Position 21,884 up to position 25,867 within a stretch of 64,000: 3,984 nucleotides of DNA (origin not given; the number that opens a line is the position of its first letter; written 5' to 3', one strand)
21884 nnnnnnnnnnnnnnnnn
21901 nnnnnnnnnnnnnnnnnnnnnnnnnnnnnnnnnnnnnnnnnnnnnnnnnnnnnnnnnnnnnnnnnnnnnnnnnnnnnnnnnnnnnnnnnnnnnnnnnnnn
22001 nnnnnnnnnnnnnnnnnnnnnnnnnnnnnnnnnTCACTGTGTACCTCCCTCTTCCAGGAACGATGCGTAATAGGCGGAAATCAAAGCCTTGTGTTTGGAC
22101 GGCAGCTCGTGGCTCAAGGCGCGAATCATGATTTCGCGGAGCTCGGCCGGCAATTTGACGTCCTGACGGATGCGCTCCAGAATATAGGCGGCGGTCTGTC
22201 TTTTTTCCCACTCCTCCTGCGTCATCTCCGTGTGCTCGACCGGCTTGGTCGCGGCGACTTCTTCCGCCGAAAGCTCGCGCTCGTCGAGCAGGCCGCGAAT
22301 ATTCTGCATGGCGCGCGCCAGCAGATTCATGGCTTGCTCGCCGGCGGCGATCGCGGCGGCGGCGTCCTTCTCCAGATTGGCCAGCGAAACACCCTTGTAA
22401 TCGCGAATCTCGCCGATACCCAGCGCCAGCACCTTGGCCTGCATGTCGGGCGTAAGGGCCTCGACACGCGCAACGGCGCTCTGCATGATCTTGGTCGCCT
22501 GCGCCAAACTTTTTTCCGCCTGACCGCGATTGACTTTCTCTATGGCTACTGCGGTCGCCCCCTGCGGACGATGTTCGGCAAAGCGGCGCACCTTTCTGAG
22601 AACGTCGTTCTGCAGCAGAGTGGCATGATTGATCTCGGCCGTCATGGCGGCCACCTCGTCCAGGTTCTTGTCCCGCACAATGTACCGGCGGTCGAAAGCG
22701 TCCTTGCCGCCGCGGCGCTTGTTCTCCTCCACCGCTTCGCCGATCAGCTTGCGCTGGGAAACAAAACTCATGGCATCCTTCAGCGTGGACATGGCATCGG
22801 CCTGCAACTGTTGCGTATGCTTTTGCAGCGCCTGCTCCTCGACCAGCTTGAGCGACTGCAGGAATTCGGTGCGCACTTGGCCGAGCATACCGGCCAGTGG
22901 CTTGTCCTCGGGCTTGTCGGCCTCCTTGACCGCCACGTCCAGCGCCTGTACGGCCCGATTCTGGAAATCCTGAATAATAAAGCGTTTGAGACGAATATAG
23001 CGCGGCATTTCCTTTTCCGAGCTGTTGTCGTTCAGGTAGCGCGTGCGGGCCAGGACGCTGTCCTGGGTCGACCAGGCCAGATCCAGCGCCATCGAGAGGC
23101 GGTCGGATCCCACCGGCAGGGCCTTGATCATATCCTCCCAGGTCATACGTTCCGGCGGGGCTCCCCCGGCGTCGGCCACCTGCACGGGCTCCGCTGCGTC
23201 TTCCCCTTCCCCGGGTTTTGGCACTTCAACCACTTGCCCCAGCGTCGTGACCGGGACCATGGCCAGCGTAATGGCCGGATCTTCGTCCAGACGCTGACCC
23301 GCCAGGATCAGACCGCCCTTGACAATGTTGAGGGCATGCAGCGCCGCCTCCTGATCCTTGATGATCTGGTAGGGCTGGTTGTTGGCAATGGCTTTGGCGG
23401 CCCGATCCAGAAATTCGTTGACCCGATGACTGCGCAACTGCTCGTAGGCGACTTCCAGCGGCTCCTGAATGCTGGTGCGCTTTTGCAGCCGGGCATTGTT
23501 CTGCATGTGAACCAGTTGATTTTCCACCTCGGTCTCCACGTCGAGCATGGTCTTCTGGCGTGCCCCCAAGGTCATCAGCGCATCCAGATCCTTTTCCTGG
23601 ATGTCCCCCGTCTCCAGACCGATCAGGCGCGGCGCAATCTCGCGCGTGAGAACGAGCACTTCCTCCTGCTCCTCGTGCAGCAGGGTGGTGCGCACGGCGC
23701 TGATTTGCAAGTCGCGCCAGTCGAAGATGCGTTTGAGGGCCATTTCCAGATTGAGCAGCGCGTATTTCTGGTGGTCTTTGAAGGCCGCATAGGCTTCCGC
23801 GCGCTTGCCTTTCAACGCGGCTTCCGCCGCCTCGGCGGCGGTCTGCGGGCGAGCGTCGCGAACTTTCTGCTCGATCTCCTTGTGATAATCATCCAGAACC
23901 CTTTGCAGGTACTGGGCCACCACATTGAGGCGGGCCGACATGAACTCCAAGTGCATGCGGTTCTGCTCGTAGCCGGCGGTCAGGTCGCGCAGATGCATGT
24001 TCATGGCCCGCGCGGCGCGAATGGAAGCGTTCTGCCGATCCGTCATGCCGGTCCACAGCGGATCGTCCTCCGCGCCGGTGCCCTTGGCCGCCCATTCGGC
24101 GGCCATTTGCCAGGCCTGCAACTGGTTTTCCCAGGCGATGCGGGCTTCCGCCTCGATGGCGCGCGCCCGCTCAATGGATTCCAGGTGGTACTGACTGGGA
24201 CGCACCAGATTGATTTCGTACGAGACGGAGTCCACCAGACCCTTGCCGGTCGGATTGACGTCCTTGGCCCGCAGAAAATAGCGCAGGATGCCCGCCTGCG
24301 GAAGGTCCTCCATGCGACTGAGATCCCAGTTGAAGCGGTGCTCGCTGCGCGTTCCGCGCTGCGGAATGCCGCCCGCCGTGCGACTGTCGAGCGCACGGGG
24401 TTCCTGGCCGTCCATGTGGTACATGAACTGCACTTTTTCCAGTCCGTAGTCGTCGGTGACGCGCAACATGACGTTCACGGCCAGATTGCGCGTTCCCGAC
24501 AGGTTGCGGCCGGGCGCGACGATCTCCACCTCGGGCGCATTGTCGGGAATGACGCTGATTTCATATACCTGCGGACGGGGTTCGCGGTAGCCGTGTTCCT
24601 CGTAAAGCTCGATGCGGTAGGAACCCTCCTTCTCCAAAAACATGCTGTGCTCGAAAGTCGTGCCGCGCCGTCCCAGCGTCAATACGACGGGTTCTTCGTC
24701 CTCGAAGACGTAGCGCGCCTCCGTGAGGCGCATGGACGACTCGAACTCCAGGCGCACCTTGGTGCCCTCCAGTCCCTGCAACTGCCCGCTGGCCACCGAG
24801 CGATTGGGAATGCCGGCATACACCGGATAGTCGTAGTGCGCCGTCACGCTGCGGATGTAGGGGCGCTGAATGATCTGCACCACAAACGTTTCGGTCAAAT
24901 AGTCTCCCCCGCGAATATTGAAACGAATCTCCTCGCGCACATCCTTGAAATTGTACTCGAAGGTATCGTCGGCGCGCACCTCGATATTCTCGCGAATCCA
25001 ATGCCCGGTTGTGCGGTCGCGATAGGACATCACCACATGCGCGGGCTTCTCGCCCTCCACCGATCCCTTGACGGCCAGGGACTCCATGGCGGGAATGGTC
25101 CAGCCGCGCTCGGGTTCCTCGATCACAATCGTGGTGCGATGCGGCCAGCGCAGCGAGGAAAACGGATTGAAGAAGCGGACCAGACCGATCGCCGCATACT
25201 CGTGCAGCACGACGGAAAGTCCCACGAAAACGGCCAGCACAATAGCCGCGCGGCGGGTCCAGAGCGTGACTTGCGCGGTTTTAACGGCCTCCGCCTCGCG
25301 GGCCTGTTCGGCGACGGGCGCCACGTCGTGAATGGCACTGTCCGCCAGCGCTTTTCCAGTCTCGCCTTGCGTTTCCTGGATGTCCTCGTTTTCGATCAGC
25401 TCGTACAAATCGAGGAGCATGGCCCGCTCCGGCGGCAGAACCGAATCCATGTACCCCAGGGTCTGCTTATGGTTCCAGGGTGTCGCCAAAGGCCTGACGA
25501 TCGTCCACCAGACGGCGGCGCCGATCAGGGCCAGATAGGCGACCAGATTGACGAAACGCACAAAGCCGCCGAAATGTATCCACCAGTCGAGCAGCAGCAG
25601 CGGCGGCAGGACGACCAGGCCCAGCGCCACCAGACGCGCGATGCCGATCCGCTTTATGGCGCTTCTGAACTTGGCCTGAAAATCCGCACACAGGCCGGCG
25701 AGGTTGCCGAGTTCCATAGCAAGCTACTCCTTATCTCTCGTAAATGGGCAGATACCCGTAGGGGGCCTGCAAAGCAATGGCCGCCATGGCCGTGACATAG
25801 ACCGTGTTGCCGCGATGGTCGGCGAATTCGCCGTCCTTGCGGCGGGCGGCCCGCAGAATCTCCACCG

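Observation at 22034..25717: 1227-aa membrane-anchored protein with ~600-aa coiled-coil tail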

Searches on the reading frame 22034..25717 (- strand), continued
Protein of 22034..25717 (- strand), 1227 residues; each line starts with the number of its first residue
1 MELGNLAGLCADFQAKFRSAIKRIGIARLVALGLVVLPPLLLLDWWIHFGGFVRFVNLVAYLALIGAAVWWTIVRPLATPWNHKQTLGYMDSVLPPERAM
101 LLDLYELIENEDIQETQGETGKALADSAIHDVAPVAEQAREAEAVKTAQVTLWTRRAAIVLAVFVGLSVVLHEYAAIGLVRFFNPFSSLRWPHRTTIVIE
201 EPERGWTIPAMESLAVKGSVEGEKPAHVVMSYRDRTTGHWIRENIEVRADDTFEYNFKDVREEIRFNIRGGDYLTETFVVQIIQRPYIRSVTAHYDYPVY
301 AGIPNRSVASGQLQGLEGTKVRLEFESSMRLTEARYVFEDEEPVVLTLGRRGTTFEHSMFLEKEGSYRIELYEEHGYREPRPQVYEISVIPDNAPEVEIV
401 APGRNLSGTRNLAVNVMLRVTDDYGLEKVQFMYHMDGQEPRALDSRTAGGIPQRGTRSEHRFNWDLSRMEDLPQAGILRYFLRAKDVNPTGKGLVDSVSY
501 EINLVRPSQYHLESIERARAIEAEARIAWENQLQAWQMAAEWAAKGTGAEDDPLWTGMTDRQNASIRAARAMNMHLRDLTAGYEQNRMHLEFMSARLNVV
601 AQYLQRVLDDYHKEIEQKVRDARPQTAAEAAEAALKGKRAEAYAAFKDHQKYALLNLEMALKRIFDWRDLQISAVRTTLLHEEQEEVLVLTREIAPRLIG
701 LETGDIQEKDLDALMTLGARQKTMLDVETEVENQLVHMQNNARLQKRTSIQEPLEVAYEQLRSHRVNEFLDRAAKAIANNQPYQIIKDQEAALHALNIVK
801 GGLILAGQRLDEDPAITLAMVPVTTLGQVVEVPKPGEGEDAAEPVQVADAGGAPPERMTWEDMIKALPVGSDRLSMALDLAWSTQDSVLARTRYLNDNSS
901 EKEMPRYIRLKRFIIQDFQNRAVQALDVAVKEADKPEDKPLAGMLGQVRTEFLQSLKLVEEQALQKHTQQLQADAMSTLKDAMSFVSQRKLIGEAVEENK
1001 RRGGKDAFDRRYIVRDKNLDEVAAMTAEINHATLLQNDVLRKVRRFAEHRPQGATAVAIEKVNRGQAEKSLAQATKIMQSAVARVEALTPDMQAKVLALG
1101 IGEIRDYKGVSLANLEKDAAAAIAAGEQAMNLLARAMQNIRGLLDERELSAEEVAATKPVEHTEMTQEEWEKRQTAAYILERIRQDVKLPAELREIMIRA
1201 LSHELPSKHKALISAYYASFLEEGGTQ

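Call 37: find_encoding_contigs(protein=P0053, flank=10000, max_places=2)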
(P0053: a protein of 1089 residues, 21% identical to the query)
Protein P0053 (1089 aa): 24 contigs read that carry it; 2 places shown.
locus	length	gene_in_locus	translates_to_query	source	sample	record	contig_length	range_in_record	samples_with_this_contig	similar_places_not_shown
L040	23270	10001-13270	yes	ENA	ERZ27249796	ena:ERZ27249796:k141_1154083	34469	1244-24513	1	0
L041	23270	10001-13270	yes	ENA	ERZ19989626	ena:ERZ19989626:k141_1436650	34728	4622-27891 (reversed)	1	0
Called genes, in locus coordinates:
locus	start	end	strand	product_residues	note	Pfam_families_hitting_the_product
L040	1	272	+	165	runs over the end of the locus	PF03190:Thioredox_DsbH (weak), PF13899:Thioredoxin_7, PF00085:Thioredoxin (weak), PF13098:Thioredoxin_2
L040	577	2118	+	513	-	PF13709:DUF4159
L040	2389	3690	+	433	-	PF16697:Yop-YscD_cpl, PF00498:FHA, PF20030:bpMoxR, PF07726:AAA_3, PF07728:AAA_5, PF17863:AAA_lid_2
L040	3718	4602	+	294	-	PF01882:DUF58, PF13519:VWA_2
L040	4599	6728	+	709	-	PF07584:BatA, PF13519:VWA_2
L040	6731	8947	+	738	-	-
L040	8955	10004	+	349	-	-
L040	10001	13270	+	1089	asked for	-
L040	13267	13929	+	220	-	-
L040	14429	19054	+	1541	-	PF00310:GATase_2, PF04898:Glu_syn_central, PF01645:Glu_synthase, PF01493:GXGXG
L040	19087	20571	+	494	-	PF14691:Fer4_20, PF00070:Pyr_redox (weak), PF00890:FAD_binding_2 (weak), PF01266:DAO (weak), PF03486:HI0933_like (weak), PF07992:Pyr_redox_2, PF12831:FAD_oxidored (weak), PF13450:NAD_binding_8, +3 more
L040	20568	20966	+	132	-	-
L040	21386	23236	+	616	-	PF13306:LRR_5, PF13927:Ig_3 (faint), PF07679:I-set (faint)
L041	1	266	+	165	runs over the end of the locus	PF03190:Thioredox_DsbH (weak), PF13899:Thioredoxin_7, PF00085:Thioredoxin (weak), PF13098:Thioredoxin_2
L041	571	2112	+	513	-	PF13709:DUF4159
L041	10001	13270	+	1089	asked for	-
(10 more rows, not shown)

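Call 51: search_protein_families(library=padloc, proteins=[window:22034-25717:-], max_evalue=0.001)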
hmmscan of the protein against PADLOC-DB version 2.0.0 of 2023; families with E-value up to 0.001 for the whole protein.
window:22034-25717:- (1227 aa): 0 families

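Call 71: search_protein_representatives(protein=window:22037-25636:-)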
Query: 1200 residues. Proteins with E-value up to 0.001 (for the whole library): 5759; up to 1e-10: 2292; up to 1e-30: 73. The best 150 are listed.
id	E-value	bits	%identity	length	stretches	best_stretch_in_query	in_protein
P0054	0.0e+00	1163.9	46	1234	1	1-1196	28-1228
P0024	6.9e-292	987.8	42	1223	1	1-1195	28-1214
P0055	1.9e-273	926.8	40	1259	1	1-1194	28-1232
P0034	3.0e-261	886.4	41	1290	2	225-1194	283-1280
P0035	1.2e-254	864.5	42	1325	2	227-1194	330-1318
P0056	1.7e-252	857.4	49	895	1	313-1195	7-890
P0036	1.2e-245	834.7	39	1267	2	1-910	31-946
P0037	3.1e-243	826.7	37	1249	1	1-1200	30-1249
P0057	2.0e-242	824.1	39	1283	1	1-1195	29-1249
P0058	1.5e-237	808.0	47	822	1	1-786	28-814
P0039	3.3e-235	800.1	39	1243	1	1-1196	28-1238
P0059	4.5e-231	786.5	39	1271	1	3-1197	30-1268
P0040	7.0e-229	779.2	39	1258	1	4-1196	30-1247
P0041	8.8e-226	768.9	38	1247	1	1-1198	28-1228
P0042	5.2e-225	766.4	40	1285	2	1-1047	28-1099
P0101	1.5e-42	162.2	25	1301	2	13-770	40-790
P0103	1.2e-40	155.9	26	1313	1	9-764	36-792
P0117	4.8e-30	120.8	24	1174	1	14-766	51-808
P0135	3.7e-26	107.9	23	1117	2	3-779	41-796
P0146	1.5e-25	105.9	25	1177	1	2-736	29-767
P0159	1.2e-24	102.9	25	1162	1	15-755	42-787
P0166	2.5e-24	101.9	22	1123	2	14-777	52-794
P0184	1.7e-23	99.1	24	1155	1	3-779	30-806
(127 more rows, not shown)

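Call 72: search_protein_families(library=pfam, proteins=[P0101, P0103, P0117, P0135, P0146, P0159, P0184, P0166], max_evalue=0.01)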
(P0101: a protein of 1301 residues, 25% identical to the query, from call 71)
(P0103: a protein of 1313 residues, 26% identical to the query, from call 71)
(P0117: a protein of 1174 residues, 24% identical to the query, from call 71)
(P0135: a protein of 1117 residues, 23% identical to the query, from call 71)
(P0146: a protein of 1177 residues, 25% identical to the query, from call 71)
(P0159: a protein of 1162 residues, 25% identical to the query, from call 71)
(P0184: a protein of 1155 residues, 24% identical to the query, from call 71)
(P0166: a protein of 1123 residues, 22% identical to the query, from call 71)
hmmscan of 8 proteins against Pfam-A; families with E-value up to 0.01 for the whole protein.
P0101 (1301 aa): 1 family
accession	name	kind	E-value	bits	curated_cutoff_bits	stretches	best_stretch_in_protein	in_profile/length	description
PF13779.11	DUF4175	-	9.5e-09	34.3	27.3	1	257-468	169-364/825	Domain of unknown function (DUF4175)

P0103 (1313 aa): 1 family
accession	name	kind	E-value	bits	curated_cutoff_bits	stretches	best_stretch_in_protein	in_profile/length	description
PF13779.11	DUF4175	-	1.6e-09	36.8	27.3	1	285-978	183-743/825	Domain of unknown function (DUF4175)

P0117 (1174 aa): 1 family
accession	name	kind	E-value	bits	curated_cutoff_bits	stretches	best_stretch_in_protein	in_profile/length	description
PF13779.11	DUF4175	-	3.1e-25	88.8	27.3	2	302-518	192-390/825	Domain of unknown function (DUF4175)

P0135 (1117 aa): 2 families
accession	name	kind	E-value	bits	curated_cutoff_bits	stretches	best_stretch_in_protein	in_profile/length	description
PF13779.11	DUF4175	-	8.9e-18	64.1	27.3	1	275-512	175-394/825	Domain of unknown function (DUF4175)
PF07691.17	PA14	-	0.003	17.8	24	1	308-377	4-67/147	PA14 domain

P0146 (1177 aa): 1 family
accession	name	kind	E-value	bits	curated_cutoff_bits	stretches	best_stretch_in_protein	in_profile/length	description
PF13779.11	DUF4175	-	4e-06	25.6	27.3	1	291-948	191-750/825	Domain of unknown function (DUF4175)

P0159 (1162 aa): 1 family
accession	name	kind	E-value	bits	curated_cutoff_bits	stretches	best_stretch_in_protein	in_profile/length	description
PF13779.11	DUF4175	-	6.4e-06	24.9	27.3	1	284-441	183-331/825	Domain of unknown function (DUF4175)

P0184 (1155 aa): 1 family
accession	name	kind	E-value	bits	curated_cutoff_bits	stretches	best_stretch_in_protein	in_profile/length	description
PF17957.7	Big_7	-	0.00029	21.9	24.1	0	395-455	1-53/70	Bacterial Ig domain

P0166 (1123 aa): 1 family
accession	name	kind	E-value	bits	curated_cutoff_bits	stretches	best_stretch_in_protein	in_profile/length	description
PF13779.11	DUF4175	-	3.3e-17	62.2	27.3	1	287-941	186-760/825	Domain of unknown function (DUF4175)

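Call 75: search_protein_families(library=ncbifam, proteins=[P0048, P0117, P0135, P0166, P0101, P0053], max_evalue=0.01)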
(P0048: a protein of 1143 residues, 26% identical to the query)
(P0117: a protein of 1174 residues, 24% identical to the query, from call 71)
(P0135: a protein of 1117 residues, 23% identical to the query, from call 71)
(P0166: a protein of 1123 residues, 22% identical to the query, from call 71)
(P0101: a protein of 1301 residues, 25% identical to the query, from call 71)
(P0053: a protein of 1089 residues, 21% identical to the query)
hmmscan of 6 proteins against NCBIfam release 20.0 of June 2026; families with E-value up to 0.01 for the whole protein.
P0048 (1143 aa): 1 family
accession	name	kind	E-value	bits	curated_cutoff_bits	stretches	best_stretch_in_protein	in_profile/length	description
TIGR02302.1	aProt_lowcomp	hypoth_equivalog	0.0066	14.7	394.3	1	303-439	184-333/851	TIGR02302 family protein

P0117 (1174 aa): 1 family
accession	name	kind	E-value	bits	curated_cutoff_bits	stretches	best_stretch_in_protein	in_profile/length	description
TIGR02302.1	aProt_lowcomp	hypoth_equivalog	2.5e-05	22.7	394.3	1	806-980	588-779/851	TIGR02302 family protein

P0135 (1117 aa): 0 families

P0166 (1123 aa): 0 families

P0101 (1301 aa): 1 family
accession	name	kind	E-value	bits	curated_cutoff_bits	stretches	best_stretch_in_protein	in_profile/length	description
TIGR02302.1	aProt_lowcomp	hypoth_equivalog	0.0019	16.5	394.3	1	725-966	536-768/851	TIGR02302 family protein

P0053 (1089 aa): 0 families

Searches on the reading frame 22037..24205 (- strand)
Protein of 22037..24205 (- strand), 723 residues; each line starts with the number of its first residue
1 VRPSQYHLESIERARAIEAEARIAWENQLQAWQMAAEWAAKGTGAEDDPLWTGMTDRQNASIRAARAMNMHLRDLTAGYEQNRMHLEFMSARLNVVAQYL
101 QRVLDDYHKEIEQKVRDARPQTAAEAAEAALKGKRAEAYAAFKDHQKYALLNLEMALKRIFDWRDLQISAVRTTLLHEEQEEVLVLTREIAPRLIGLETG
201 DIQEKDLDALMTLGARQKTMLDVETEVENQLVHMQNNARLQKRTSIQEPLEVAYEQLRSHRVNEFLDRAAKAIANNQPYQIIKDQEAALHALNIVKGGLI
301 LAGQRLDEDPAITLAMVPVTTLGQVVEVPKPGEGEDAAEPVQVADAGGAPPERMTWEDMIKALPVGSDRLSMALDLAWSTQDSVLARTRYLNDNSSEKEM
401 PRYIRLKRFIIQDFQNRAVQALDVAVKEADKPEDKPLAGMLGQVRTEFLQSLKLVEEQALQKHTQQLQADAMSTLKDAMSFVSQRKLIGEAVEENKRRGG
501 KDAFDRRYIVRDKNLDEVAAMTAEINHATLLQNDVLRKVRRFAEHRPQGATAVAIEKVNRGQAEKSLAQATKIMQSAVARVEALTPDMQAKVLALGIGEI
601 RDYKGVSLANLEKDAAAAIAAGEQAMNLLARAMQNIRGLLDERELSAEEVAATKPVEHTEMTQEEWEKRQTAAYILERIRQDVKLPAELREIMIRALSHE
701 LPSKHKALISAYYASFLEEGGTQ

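Call 46: predict_structure(alignment_id=A4)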
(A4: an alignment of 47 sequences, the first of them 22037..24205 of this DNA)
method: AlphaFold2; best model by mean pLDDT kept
length: 723 residues; sequences in the alignment: 47
mean_pLDDT: 84.4   pTM: 0.48
mean pLDDT of the five models: 84.4, 82.9, 80.5, 79.5, 79.3
residues with pLDDT >= 90: 288; 70-90: 371; 50-70: 25; < 50: 39
segments of 3 or more residues with pLDDT < 50: 324-354, 363-366, 720-723
pLDDT, mean of each block of 10 residues (from residue 1): 73 85 95 95 90 96 95 87 77 91 96 94 89 94 96 92 88 89 90 82 86 87 88 84 82 85 80 83 86 88 83 87 47 37 34 51 60 89 91 82 85 91 91 88 96 92 95 95 91 91 89 93 94 94 91 94 93 92 91 86 79 85 91 90 81 60 75 81 81 82 79 71 39
secondary structure, 60 per line:
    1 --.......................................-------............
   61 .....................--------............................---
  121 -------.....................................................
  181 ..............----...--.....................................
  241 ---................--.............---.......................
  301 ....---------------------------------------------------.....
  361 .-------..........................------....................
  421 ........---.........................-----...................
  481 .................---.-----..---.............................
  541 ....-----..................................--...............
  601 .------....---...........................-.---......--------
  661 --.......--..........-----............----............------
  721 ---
elements in order (helices of 4 or more, strands of 3 or more residues): H3-41 H49-81 H90-117 H128-194 H204-240 H244-259 H262-274 H278-304 H356-361 H369-394 H401-428 H432-456 H462-497 H512-544 H550-583 H586-601 H608-611 H615-641 H647-652 H663-669 H672-681 H687-698 H703-714
